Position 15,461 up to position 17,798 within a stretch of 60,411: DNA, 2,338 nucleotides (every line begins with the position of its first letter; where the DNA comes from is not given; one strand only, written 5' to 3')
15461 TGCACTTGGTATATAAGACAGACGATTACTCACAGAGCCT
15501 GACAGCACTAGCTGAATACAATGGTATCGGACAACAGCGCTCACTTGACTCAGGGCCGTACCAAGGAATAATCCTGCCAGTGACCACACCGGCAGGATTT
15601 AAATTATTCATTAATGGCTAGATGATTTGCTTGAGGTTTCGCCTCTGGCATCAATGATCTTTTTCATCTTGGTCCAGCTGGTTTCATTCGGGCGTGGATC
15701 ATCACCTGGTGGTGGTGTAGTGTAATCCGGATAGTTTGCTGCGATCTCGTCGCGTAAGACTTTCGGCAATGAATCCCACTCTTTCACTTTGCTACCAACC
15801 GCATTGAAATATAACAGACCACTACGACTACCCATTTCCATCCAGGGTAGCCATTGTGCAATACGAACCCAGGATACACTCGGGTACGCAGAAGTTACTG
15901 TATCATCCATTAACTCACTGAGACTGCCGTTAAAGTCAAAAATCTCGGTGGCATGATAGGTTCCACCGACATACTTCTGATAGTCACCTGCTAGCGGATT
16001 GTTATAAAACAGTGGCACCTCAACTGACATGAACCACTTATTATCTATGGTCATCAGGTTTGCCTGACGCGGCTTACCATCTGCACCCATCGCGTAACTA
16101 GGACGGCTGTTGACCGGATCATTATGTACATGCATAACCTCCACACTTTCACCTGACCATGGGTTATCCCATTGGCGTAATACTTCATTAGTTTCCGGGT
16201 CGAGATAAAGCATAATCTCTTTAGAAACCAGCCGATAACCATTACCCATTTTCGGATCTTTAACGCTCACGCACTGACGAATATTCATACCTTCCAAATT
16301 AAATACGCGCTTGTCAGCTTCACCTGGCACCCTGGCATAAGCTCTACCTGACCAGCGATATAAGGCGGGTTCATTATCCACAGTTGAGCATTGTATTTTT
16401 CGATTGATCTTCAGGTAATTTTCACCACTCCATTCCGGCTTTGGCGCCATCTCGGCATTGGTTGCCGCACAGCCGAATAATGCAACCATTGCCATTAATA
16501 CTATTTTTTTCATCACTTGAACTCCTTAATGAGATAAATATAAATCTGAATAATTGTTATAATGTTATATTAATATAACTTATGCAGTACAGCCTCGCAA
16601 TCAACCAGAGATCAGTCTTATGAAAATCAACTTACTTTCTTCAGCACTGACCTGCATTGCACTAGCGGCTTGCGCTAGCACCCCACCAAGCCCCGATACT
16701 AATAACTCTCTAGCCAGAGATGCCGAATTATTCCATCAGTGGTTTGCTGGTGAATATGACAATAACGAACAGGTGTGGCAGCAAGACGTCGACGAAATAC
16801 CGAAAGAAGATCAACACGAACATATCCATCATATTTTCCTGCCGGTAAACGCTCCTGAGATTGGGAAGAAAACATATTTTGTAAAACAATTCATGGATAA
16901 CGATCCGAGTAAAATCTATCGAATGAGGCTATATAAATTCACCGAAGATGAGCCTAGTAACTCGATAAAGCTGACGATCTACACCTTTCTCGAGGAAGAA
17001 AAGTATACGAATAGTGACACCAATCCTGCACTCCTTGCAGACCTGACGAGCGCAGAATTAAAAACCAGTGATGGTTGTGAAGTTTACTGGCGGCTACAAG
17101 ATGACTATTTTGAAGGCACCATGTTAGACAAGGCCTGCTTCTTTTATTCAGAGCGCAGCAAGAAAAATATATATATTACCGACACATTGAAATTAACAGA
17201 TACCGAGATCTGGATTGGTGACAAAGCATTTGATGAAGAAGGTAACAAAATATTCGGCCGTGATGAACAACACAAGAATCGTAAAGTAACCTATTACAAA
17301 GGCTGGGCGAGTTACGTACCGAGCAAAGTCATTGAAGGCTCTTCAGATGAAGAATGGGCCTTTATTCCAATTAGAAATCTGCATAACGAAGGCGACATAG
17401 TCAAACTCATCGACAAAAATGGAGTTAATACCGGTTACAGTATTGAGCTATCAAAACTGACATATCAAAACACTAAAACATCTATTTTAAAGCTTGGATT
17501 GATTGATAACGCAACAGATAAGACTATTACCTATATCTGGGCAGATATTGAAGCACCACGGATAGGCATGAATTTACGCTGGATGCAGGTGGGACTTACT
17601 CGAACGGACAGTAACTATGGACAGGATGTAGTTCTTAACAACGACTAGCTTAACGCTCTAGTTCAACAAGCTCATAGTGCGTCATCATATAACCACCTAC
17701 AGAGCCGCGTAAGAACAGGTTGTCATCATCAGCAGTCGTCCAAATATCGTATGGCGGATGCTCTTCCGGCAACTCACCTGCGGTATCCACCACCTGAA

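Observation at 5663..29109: One 24-bp palindrome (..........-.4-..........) marks six to seven promoters: an undescribed catabolic regulon with no regulator in view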

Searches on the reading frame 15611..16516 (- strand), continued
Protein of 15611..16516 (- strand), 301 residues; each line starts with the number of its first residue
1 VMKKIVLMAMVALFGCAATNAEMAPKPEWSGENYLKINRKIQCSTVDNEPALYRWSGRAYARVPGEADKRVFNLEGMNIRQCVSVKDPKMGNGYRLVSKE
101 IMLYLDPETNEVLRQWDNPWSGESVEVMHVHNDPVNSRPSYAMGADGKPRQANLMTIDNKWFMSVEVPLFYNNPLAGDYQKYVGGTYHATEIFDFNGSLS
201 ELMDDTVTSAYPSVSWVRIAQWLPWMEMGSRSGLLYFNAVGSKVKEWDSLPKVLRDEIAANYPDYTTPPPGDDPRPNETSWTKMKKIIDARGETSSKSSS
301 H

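Call 39: search_solved_structures(query=A1, max_evalue=0.00001)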
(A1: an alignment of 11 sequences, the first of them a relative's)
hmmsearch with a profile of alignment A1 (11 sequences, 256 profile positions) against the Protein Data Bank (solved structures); distinct sequences matched with E-value up to 0.00001: 25.
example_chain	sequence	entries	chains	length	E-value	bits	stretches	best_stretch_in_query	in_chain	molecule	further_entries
2ra5_A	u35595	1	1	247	3.2e-28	102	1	14-253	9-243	Putative transcriptional regulator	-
4u0v_A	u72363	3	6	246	4e-26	95.2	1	12-246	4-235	HTH-type transcriptional repressor YvoA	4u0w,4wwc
2wv0_A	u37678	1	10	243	6.8e-26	94.4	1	13-246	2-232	HTH-TYPE TRANSCRIPTIONAL REPRESSOR YVOA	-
4u0y_A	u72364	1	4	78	8e-17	64.7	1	12-85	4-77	HTH-type transcriptional repressor YvoA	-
9i0v_A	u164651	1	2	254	1.7e-16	63.6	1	21-250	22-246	HTH-type transcriptional repressor DasR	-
4zs8_A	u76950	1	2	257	1.8e-16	63.6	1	20-250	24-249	HTH-type transcriptional repressor DasR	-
3f8m_A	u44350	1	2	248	6.7e-14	55.1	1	22-230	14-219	GntR-family protein transcriptional regulator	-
3bwg_A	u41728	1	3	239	1.7e-12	50.5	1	23-249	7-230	Uncharacterized HTH-type transcriptional regulator yydK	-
7pq9_AAA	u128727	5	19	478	8.9e-11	44.9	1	13-88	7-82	PLP-dependent aminotransferase family protein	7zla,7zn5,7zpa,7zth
3cnv_A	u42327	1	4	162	9.9e-11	44.7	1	112-253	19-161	Putative GntR-family transcriptional regulator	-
5kvr_A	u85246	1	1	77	1.7e-09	40.7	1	30-85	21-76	Pyruvate dehydrogenase complex repressor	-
3tqn_A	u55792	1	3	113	1.6e-08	37.5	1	16-85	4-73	Transcriptional regulator, GntR family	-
3edp_A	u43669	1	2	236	2.4e-08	36.9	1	18-227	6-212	Lin2111 protein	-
3ddv_A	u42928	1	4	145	3.1e-08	36.5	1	124-249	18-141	Transcriptional regulator (GntR family)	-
2du9_A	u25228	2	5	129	8.5e-08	35.1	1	20-86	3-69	Predicted transcriptional regulators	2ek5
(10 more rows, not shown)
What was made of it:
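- Closest known: NagR. Same: YvoA and DasR are among its nearest solved relatives (call 39).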

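Call 57: search_protein_families(library=pfam, proteins=[L094:12913-13203:-, L094:10844-11761:+], max_evalue=0.01)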
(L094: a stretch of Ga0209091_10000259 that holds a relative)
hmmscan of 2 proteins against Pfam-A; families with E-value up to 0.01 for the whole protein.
L094:12913-13203:- (96 aa): 0 families

L094:10844-11761:+ (305 aa): 0 families

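Call 59: search_protein_families(library=pfam, proteins=[L031:9189-9968:-, L031:18841-19746:-, L031:5701-6777:-, L031:12396-12785:-, L014:4500-5396:-, L014:13853-15130:-, L017:5934-7163:-, L031:1108-1545:-], max_evalue=0.01)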
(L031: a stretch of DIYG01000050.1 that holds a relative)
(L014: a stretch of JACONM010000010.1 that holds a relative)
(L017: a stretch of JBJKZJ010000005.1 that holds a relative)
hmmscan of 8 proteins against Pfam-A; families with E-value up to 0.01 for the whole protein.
L031:9189-9968:- (259 aa): 4 families
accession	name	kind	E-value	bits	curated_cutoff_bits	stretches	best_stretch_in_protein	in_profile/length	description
PF13545.12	HTH_Crp_2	-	2e-16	60.1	27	1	180-255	1-70/70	Crp-like helix-turn-helix domain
PF00027.35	cNMP_binding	-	3.8e-11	43.2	27.5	1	64-146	2-87/89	Cyclic nucleotide-binding domain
PF00325.26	Crp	-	1.4e-10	41.2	21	1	205-236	1-32/32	Bacterial regulatory proteins, crp family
PF13463.12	HTH_27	-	0.0021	18.8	22.2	1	206-251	18-66/68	Winged helix DNA-binding domain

L031:18841-19746:- (301 aa): 0 families

L031:5701-6777:- (358 aa): 2 families
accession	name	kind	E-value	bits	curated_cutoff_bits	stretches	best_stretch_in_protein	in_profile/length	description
PF06206.17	CpeT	-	1.5e-32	113.3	21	1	75-245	5-181/181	CpeT/CpcT family (DUF1001)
PF07045.17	DUF1330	-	4.7e-11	43.4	23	1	259-346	6-90/94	Domain of unknown function (DUF1330)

L031:12396-12785:- (129 aa): 0 families

L014:4500-5396:- (298 aa): 0 families

L014:13853-15130:- (425 aa): 2 families
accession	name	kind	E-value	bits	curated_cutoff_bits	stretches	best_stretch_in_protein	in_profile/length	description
PF00557.29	Peptidase_M24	-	5.8e-30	105.1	23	1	201-398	1-208/208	Metallopeptidase family M24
PF01321.24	Creatinase_N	-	0.00033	21.6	22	1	10-105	7-86/128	Creatinase/Prolidase N-terminal domain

L017:5934-7163:- (409 aa): 13 families
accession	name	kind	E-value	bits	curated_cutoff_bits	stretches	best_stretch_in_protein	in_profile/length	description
PF01494.25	FAD_binding_3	-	4e-58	197.8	22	1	16-354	2-347/349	FAD binding domain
PF01266.30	DAO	-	2.4e-11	44.2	27.9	1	18-50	2-34/353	FAD dependent oxidoreductase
PF13450.12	NAD_binding_8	-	1.5e-06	28.9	21.9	1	20-48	1-29/68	NAD(P)-binding Rossmann-like domain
PF07992.20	Pyr_redox_2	-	2.3e-06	27.7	26.1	1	12-51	139-178/291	Pyridine nucleotide-disulphide oxidoreductase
PF01593.30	Amino_oxidase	-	1.9e-05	24.6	19.8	0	123-172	204-251/443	Flavin containing amine oxidoreductase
PF00070.33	Pyr_redox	-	5.9e-05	23.9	22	1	18-50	2-34/82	Pyridine nucleotide-disulphide oxidoreductase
PF03486.20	HI0933_like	-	9.2e-05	22.4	50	1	18-55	3-40/244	HI0933-like protein Rossmann domain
PF13738.12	Pyr_redox_3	-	0.00066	19.4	30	0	13-50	162-199/305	Pyridine nucleotide-disulphide oxidoreductase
PF01946.23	Thi4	-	0.0019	17.9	26.2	1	12-47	14-50/235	Thi4 family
PF13454.12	NAD_binding_9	-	0.0059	17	21.8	0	20-52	2-38/155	FAD-NAD(P)-binding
PF01210.29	NAD_Gly3P_dh_N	-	0.0066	16.9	23.1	0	18-63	2-47/158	NAD-dependent glycerol-3-phosphate dehydrogenase N-terminus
PF05834.18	Lycopene_cycl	-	0.0073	15.9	23.4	0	18-55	2-41/380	Lycopene cyclase protein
PF00890.30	FAD_binding_2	-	0.0088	15.7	20.4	0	18-52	2-36/414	FAD binding domain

L031:1108-1545:- (145 aa): 1 family
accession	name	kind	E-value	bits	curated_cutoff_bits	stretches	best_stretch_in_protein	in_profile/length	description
PF00034.26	Cytochrom_C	-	1.1e-05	27.1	21.3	1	49-141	4-87/90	Cytochrome c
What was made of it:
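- On GntR/HutC-subfamily repressor-operator system: Replaced by a Crp/Fnr gene in one clade (call 59).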

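Call 62: find_homologous_proteins(query=A1, max_evalue=1e-60)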
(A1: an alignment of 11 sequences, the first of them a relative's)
Query A1 (11 sequences) (256 aa, profile of the alignment): 1294 proteins with E <= 1e-60 among 8000 candidates; the best 120 are listed.
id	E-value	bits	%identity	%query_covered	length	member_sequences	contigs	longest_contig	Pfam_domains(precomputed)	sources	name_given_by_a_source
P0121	3.4e-140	484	76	99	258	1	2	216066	PF00392.28,PF07702.19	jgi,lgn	jgi:GntR family transcriptional regulator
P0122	6.0e-139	480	75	99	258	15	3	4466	PF00392.28,PF07702.19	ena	-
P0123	7.7e-138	476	72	99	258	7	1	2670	PF00392.28,PF07702.19,PF25213.2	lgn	-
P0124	9.2e-138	476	61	100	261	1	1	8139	PF00392.28,PF07702.19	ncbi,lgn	ncbi:MAG: GntR family transcriptional regulator [Pseudomonadota bacterium]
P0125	9.7e-138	476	60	100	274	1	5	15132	PF00392.28,PF07702.19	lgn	-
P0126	1.8e-137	475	100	100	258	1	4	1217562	PF00392.28,PF07702.19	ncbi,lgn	-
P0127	1.9e-137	475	61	100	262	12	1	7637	PF00392.28,PF07702.19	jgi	jgi:GntR family transcriptional regulator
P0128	3.3e-137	474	74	99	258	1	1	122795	PF00392.28,PF07702.19,PF13545.13,PF25213.2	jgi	jgi:GntR family transcriptional regulator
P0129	4.4e-137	474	74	99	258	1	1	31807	PF00392.28,PF07702.19,PF13545.13,PF25213.2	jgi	jgi:GntR family transcriptional regulator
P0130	5.5e-137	473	74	99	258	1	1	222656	PF00392.28,PF07702.19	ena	-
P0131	1.3e-136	472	60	100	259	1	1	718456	PF00392.28,PF07702.19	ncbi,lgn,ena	-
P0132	1.4e-136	472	61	100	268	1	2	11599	PF00392.28,PF07702.19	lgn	-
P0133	1.7e-136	472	59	100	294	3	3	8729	PF00392.28,PF07702.19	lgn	-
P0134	7.8e-136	470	86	100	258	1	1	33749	PF00392.28,PF07702.19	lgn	-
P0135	8.8e-136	469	60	98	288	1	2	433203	PF00392.28,PF07702.19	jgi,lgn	-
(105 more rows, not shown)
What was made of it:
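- On GntR/HutC-subfamily repressor-operator system: All database names are the generic 'GntR family' (call 62).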

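Call 63: find_homologous_proteins(query=L031:9189-9902:-, max_evalue=1e-40)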
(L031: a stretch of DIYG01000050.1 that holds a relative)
Query L031:9189-9902:- (237 aa): 56 proteins with E <= 1e-40 among 1332 candidates.
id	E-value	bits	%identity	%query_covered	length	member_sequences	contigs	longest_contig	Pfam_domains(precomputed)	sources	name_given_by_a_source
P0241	1.7e-138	477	100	92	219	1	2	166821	PF13545.13,PF00027.36,PF00325.27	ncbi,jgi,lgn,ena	-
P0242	1.5e-97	344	70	100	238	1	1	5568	PF13545.13,PF00027.36,PF00325.27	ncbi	-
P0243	6.5e-97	342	71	97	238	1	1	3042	PF13545.13,PF00027.36,PF00325.27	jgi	jgi:CRP-like cAMP-binding protein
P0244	6.5e-97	342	70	98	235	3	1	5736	PF13545.13,PF00027.36,PF00325.27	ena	-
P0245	5.6e-91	322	68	96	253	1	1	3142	PF13545.13,PF00027.36,PF00325.27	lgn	-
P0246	1.3e-86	308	65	94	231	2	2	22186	PF13545.13,PF00027.36,PF00325.27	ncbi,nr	ncbi:MAG: helix-turn-helix domain-containing protein [Gammaproteobacteria bacterium]|nr:helix-turn-h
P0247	4.0e-86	306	66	96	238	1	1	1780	PF13545.13,PF00027.36,PF00325.27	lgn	-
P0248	2.7e-84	300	69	89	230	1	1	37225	PF13545.13,PF00027.36,PF00325.27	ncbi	ncbi:MAG: helix-turn-helix domain-containing protein [Congregibacter sp.]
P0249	1.1e-80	289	63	95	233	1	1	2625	PF13545.13,PF00027.36,PF00325.27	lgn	-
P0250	4.1e-80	287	63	93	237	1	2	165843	PF13545.13,PF00027.36,PF00325.27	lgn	-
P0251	6.0e-80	286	63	100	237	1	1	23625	PF13545.13,PF00027.36,PF00325.27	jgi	jgi:CRP-like cAMP-binding protein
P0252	1.7e-79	285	65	95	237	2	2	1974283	PF13545.13,PF00027.36,PF00325.27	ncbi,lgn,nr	ncbi:transcriptional regulator, Crp/Fnr family [gamma proteobacterium NOR5-3]|nr:transcriptional reg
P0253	2.4e-78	281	65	100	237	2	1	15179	PF13545.13,PF00027.36,PF00325.27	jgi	jgi:CRP-like cAMP-binding protein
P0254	1.8e-75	271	61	95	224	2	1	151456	PF13545.13,PF00027.36,PF00325.27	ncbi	ncbi:MAG: Crp/Fnr family transcriptional regulator [Congregibacter sp.]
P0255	1.8e-74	268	60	96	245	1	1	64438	PF13545.13,PF00027.36,PF00325.27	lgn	-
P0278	8.1e-60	220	53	93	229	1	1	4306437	PF13545.13,PF00027.36,PF00325.27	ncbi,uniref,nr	ncbi:Crp/Fnr family transcriptional regulator [Halioglobus maricola]|uniref:Crp/Fnr family transcrip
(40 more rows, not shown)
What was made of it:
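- Closest known: CRP/FNR-family sites. Different: The family is phyletically too narrow (call 63).
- The Crp-like family is narrow: 56 clusters at E<=1e-40 (call 63).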

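Call 64: find_encoding_contigs(protein=P0278, flank=10000, max_places=2)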
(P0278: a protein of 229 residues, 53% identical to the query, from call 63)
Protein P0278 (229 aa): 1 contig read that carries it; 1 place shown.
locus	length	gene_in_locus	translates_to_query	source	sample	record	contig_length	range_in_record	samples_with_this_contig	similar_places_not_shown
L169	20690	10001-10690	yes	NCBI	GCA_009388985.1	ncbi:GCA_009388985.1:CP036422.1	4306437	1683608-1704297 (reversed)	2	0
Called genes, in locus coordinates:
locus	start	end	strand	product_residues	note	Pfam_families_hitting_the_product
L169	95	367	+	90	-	-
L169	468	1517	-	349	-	PF00144:Beta-lactamase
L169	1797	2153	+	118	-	PF04828:GFA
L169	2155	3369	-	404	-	PF07690:MFS_1, PF00083:Sugar_tr (weak), PF07690:MFS_1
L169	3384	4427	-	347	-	PF00795:CN_hydrolase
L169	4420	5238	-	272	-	PF00561:Abhydrolase_1, PF00975:Thioesterase (faint), PF12697:Abhydrolase_6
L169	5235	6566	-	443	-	PF00083:Sugar_tr (weak), PF07690:MFS_1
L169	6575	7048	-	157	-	PF00903:Glyoxalase, PF22677:Ble-like_N (faint)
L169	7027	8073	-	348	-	PF16884:ADH_N_2, PF00107:ADH_zinc_N, PF13602:ADH_zinc_N_2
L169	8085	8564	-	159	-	PF00903:Glyoxalase, PF18029:Glyoxalase_6 (faint)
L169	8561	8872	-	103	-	PF07045:DUF1330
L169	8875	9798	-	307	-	PF08894:DUF1838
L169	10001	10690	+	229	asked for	PF00027:cNMP_binding, PF13545:HTH_Crp_2, PF00325:Crp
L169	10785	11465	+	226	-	-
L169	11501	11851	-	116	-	PF03795:YCII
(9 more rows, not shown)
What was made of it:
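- Closest known: CRP/FNR-family sites. Same: A Crp/Fnr gene sits next to the motif in one clade (calls 59, 64).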

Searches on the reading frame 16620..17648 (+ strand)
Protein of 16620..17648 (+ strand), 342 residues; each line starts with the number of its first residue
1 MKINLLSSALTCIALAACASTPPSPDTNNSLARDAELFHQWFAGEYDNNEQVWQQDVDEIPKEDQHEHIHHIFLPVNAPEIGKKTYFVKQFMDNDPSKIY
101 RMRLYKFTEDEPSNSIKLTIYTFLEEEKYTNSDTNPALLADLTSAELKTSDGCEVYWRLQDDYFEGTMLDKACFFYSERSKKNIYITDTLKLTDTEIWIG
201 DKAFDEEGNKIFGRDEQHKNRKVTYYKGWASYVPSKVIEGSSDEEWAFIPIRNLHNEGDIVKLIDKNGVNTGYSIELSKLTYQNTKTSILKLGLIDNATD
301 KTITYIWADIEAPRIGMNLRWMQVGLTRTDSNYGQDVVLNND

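Call 7: search_protein_families(library=pfam, proteins=[window:16620-17648:+], max_evalue=0.001)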
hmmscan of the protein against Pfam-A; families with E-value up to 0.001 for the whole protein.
window:16620-17648:+ (342 aa): 1 family
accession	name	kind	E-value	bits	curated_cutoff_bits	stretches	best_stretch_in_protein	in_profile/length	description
PF06206.17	CpeT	-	7.5e-32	111.1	21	1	39-216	3-174/181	CpeT/CpcT family (DUF1001)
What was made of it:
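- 16620..17648 (+): CpeT/CpcT-like lipoprotein gene under site 3. call 7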

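Call 38: search_protein_families(library=ncbifam, proteins=[window:16620-17648:+], max_evalue=0.00001)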
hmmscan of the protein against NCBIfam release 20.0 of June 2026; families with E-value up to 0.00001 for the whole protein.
window:16620-17648:+ (342 aa): 0 families
